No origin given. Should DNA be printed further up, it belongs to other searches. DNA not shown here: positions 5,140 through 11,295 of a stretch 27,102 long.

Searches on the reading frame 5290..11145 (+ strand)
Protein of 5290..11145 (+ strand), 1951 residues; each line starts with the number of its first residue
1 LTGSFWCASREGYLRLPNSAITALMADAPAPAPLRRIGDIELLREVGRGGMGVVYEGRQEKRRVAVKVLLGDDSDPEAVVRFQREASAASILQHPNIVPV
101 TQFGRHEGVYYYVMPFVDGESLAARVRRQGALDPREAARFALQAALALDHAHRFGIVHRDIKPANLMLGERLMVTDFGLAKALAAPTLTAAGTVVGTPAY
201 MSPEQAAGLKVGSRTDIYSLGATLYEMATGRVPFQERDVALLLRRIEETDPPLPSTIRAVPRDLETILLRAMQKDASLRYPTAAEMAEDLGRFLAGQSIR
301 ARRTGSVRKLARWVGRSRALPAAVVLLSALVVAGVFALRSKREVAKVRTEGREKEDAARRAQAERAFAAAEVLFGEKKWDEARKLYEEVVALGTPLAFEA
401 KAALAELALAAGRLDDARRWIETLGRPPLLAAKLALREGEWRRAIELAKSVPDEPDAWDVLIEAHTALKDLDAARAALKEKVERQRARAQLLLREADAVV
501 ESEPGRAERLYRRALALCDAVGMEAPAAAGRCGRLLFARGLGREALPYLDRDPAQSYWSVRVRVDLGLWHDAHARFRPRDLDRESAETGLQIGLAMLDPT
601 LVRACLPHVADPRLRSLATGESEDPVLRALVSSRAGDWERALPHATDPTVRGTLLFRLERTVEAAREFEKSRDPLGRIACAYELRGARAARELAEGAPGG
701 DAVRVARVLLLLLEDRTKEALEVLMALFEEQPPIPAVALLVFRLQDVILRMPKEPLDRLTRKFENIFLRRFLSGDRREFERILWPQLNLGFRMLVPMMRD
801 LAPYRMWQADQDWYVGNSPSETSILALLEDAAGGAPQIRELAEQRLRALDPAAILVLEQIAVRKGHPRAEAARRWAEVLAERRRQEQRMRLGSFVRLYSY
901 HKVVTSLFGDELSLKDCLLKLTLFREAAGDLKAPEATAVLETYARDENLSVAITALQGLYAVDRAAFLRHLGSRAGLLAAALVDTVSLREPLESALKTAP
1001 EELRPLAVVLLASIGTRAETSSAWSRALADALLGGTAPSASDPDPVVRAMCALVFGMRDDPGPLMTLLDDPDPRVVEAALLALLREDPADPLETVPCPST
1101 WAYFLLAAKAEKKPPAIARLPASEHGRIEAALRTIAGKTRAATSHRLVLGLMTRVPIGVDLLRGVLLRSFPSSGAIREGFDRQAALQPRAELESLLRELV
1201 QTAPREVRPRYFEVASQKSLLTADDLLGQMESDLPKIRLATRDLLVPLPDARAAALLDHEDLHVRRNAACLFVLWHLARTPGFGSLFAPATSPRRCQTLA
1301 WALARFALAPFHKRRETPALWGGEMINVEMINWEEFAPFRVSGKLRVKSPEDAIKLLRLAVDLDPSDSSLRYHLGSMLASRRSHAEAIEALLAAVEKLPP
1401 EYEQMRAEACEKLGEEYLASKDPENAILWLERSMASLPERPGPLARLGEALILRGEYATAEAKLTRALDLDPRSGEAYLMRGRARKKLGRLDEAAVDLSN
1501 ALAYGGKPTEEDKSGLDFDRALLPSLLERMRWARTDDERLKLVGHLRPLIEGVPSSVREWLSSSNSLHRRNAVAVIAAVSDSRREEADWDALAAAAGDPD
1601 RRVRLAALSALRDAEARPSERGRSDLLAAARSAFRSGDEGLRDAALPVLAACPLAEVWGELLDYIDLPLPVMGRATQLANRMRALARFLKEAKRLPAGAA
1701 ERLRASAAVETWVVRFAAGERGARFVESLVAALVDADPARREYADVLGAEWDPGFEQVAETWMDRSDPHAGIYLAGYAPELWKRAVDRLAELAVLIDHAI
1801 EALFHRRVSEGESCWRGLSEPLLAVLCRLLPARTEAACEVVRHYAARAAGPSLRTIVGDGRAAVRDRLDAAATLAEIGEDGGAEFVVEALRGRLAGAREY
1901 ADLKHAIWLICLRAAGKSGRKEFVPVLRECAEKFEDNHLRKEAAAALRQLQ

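Call 54: search_protein_families(library=pfam, proteins=[window:5290-11145:+], max_evalue=0.001)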
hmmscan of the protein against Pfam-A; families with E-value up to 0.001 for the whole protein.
window:5290-11145:+ (1951 aa): 14 families
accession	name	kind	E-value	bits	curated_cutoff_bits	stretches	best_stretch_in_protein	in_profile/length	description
PF00069.31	Pkinase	-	1e-45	156.7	31.7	1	41-280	2-252/263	Protein kinase domain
PF07714.23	PK_Tyr_Ser-Thr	-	4.2e-32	111.9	23.1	1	40-289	1-257/258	Protein tyrosine and serine/threonine kinase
PF14559.12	TPR_19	-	2.3e-17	63.5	25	2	373-425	1-52/68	Tetratricopeptide repeat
PF07719.23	TPR_2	-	7.8e-12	44.8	27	0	1444-1473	4-33/34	Tetratricopeptide repeat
PF12895.13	ANAPC3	-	2.9e-11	43.9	27.2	0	1424-1495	6-76/82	Anaphase-promoting complex, cyclosome, subunit 3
PF13432.12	TPR_16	-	1.3e-10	42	32.7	3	1350-1399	13-62/65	Tetratricopeptide repeat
PF00515.34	TPR_1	-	1.5e-08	34.5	27.8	0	1445-1473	5-33/34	Tetratricopeptide repeat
PF13431.12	TPR_17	-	1.7e-08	34.5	24.4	0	1465-1494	3-32/34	Tetratricopeptide repeat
PF13646.12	HEAT_2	-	6.4e-07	30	27.7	0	1041-1084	10-56/88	HEAT repeats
PF13414.12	TPR_11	-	2e-06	27.8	26.8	0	1448-1489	1-42/42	TPR repeat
PF02985.28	HEAT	-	4.5e-05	23.8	23.5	0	1063-1083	4-24/31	HEAT repeat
PF13181.12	TPR_8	-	0.0001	22.6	25.7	0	1476-1499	2-25/34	Tetratricopeptide repeat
PF13176.12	TPR_7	-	0.00011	22.4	27.9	0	1444-1473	2-31/36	Tetratricopeptide repeat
PF00514.29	Arm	-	0.00049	20.5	20.6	0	1063-1083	16-36/41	Armadillo/beta-catenin-like repeat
